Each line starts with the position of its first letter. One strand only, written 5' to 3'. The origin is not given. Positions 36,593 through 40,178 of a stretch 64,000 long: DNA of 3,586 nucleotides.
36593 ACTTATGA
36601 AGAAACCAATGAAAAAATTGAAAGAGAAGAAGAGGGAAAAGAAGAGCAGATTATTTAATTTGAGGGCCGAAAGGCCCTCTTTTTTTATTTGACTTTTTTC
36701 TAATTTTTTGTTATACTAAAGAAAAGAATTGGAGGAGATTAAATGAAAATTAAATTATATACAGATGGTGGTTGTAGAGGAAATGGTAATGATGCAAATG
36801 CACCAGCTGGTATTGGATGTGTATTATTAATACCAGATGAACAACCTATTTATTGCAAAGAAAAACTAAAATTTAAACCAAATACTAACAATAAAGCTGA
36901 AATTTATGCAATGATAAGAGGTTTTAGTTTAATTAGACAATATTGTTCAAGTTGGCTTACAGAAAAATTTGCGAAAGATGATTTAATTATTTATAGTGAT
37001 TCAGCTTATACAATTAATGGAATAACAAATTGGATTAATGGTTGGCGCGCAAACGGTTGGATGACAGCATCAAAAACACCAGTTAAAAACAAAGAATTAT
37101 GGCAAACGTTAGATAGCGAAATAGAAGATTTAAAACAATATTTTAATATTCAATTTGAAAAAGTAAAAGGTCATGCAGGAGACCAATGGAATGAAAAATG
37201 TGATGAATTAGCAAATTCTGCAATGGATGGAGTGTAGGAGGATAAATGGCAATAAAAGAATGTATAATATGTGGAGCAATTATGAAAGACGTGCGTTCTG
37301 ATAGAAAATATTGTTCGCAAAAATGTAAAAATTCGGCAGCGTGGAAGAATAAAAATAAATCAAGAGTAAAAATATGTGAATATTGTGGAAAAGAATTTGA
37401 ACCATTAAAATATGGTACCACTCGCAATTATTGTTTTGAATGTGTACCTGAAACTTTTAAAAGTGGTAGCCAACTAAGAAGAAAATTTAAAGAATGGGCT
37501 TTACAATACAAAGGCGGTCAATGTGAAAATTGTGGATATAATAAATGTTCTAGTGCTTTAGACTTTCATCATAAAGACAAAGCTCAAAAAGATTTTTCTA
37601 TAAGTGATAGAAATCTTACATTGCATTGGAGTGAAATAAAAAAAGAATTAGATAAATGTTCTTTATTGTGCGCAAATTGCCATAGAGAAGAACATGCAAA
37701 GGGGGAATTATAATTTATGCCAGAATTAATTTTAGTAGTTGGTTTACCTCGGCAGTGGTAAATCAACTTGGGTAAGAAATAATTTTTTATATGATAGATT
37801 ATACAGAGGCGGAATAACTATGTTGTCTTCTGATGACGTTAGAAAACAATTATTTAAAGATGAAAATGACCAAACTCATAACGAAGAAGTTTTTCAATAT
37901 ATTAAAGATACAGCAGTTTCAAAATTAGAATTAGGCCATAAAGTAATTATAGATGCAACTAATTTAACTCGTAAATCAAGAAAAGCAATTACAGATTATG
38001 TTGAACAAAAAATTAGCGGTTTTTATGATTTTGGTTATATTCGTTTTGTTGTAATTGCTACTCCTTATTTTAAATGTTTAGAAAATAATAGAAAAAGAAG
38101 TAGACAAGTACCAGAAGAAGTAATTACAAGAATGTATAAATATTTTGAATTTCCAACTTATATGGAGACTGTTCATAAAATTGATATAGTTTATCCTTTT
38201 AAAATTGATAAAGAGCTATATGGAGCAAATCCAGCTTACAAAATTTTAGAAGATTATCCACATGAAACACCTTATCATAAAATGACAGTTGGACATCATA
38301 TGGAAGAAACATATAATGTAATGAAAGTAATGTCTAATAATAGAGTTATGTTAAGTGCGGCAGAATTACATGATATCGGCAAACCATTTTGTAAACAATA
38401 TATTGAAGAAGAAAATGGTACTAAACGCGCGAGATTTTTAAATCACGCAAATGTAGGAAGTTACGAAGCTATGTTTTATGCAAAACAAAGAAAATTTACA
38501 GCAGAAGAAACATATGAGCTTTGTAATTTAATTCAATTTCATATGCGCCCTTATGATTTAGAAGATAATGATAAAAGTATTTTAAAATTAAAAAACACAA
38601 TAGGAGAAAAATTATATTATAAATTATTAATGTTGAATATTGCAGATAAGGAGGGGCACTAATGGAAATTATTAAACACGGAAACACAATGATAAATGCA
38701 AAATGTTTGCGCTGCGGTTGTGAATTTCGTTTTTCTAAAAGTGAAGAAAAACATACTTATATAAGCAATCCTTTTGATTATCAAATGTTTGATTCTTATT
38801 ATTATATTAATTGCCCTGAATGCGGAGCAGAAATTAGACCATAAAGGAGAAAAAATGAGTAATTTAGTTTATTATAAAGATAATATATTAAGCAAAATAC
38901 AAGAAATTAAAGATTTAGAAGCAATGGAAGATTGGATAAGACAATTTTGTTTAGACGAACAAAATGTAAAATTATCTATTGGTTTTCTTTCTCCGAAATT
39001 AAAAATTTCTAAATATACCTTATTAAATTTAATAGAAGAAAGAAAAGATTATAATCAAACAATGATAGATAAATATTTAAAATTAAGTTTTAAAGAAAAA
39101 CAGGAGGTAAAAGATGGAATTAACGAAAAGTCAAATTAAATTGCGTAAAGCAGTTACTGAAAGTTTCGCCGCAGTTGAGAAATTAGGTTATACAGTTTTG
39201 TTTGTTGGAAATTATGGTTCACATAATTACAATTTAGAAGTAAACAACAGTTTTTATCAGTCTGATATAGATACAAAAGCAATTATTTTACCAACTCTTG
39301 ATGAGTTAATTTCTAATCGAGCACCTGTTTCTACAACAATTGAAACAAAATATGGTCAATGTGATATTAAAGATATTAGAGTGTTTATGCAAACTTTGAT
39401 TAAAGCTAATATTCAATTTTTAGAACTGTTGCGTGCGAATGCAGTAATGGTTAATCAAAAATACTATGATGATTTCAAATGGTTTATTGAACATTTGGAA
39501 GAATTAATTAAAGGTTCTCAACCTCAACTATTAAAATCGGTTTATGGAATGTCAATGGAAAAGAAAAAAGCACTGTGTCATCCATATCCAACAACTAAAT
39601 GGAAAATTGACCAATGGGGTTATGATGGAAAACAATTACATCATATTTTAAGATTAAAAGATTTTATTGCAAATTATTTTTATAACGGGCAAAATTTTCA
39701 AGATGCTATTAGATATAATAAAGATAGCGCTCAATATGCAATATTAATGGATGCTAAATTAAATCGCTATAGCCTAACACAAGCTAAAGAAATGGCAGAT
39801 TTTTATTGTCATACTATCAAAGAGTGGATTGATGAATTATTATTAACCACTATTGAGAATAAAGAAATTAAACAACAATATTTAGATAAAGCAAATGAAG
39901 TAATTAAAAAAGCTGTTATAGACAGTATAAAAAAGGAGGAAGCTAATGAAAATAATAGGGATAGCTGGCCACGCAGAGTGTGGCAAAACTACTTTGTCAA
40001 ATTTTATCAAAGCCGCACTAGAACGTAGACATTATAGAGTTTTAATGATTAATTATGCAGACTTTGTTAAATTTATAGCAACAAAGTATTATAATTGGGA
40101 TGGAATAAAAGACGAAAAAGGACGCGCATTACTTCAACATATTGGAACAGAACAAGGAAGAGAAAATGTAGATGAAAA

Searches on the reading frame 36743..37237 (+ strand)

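Call 57: search_protein_families(library=pfam, proteins=[window:36743-37237:+], max_evalue=1)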
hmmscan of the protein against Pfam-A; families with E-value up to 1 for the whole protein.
window:36743-37237:+ (164 aa): 2 families
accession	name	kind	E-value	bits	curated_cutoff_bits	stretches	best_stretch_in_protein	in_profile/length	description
PF00075.30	RNase_H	-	8.4e-32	110.7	25.8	1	3-161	4-140/141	RNase H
PF03559.20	Hexose_dehydrat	-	0.16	11.8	25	1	94-144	4-55/203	NDP-hexose 2,3-dehydratase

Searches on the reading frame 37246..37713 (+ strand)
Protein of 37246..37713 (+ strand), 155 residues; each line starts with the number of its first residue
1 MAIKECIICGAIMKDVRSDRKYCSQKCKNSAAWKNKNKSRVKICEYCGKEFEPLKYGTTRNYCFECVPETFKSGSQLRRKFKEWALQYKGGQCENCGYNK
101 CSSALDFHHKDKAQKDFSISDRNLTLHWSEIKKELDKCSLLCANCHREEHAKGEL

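Call 16: search_protein_families(library=pfam, proteins=[window:37246-37713:+], max_evalue=0.01)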
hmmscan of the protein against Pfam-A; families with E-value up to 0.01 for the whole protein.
window:37246-37713:+ (155 aa): 0 families

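Call 58: search_protein_families(library=phrogs, proteins=[window:37246-37713:+], max_evalue=0.001)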
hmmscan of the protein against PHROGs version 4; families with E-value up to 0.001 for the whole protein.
window:37246-37713:+ (155 aa): 9 families
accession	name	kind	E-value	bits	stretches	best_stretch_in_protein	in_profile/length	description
phrog_2255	-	DNA, RNA and nucleotide metabolism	2.3e-29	103.4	1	15-153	22-172/211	HNH endonuclease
phrog_3106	-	DNA, RNA and nucleotide metabolism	2.2e-22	81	1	75-152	145-223/252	HNH endonuclease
phrog_35854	-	DNA, RNA and nucleotide metabolism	4.6e-17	63.5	1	87-151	3-68/145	HNH endonuclease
phrog_1271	-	DNA, RNA and nucleotide metabolism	8.8e-11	42.8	1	3-153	177-319/361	HNH endonuclease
phrog_4234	-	DNA, RNA and nucleotide metabolism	8.4e-10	39.5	1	77-149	16-82/130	HNH endonuclease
phrog_30726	-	unknown function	3.4e-06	28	1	86-150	45-111/159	-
phrog_1333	-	unknown function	1.1e-05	26.7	1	3-63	100-158/166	-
phrog_10212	-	unknown function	8e-05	23.9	1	93-152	67-124/128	-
phrog_8048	-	DNA, RNA and nucleotide metabolism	0.00024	21.4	1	72-151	159-228/273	HNH endonuclease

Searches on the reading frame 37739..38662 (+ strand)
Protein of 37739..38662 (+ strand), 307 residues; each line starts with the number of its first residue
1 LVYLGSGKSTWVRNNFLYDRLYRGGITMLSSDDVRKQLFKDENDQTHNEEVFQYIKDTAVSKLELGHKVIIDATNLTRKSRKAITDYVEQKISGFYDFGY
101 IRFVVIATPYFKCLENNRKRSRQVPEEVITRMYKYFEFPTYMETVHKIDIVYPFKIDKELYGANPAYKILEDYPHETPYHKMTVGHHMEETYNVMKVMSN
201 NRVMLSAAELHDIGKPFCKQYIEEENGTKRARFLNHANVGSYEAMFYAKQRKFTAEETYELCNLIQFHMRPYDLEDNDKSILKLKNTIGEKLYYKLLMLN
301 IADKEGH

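Call 16: search_protein_families(library=pfam, proteins=[window:37739-38662:+], max_evalue=0.01)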
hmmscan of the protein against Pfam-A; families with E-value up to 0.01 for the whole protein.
window:37739-38662:+ (307 aa): 2 families
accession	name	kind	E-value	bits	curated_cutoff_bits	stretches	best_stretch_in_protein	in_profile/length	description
PF13671.12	AAA_33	-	9e-20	71.9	27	1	5-139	9-143/143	AAA domain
PF01966.28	HD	-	2.4e-05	25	22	1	187-275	4-92/116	HD domain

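Call 58: search_protein_families(library=phrogs, proteins=[window:37739-38662:+], max_evalue=0.001)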
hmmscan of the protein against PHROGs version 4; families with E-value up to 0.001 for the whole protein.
window:37739-38662:+ (307 aa): 4 families
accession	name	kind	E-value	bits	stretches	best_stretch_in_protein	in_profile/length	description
phrog_6931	-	unknown function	1.5e-30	107.6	2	5-152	195-340/343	-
phrog_505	-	other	5.1e-17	63.3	1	5-141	12-145/295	polynucleotide kinase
phrog_2071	-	other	7e-10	40.2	1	5-137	26-142/282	ATPase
phrog_14850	-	unknown function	0.00021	22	1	210-243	155-183/270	-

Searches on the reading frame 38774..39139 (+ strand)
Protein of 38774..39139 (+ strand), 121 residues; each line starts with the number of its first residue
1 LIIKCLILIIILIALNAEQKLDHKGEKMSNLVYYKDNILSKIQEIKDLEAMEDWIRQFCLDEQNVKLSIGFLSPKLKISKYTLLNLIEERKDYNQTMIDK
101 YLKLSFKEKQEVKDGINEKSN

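Call 57: search_protein_families(library=pfam, proteins=[window:38774-39139:+], max_evalue=1)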
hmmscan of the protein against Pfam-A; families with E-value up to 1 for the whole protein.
window:38774-39139:+ (121 aa): 1 family
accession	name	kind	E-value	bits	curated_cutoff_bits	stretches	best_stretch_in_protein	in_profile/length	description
PF07688.17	KaiA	-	0.035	14.7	22.2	1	10-65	40-94/122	KaiA C-terminal domain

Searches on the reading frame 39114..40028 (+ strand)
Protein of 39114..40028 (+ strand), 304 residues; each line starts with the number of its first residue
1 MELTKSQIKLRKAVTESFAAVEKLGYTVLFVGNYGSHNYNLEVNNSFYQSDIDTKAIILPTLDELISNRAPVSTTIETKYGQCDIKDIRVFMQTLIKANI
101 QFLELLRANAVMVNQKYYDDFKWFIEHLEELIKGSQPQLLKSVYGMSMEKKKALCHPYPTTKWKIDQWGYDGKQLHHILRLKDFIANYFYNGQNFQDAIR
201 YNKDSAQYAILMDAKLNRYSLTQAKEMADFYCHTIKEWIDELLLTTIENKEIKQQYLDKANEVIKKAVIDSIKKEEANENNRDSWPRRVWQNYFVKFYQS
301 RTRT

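Call 16: search_protein_families(library=pfam, proteins=[window:39114-40028:+], max_evalue=0.01)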
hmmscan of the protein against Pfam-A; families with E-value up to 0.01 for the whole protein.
window:39114-40028:+ (304 aa): 0 families

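Call 57: search_protein_families(library=pfam, proteins=[window:39114-40028:+], max_evalue=1)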
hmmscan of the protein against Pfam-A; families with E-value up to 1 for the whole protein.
window:39114-40028:+ (304 aa): 0 families

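Call 58: search_protein_families(library=phrogs, proteins=[window:39114-40028:+], max_evalue=0.001)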
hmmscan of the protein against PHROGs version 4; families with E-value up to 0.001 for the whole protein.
window:39114-40028:+ (304 aa): 1 family
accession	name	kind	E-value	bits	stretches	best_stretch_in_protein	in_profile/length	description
phrog_388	-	DNA, RNA and nucleotide metabolism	5.3e-11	43.2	1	27-127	37-134/351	nucleotidyltransferase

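Call 62: search_protein_families(library=pfam, alignment_id=A3, max_evalue=0.01)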
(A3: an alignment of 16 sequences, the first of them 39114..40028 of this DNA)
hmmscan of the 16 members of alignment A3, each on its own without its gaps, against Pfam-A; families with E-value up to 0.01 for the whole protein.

A. member 1, window:39114-40028:+ (304 aa): 0 families

B. families by the number of members that match (of 16 scanned): 4 families
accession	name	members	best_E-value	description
PF10127.15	RlaP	11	4.4e-07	RNA repair pathway DNA polymerase beta family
PF01909.29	NTP_transf_2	1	0.00066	Nucleotidyltransferase domain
PF18765.7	Polbeta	1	0.0024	Polymerase beta, Nucleotidyltransferase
PF11514.14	DUF3219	1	0.0043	Protein of unknown function (DUF3219)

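Call 63: search_solved_structures(query=A3, max_evalue=0.1)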
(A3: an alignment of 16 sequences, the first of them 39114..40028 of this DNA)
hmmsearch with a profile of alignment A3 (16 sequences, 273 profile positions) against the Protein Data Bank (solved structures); distinct sequences matched with E-value up to 0.1: 0.
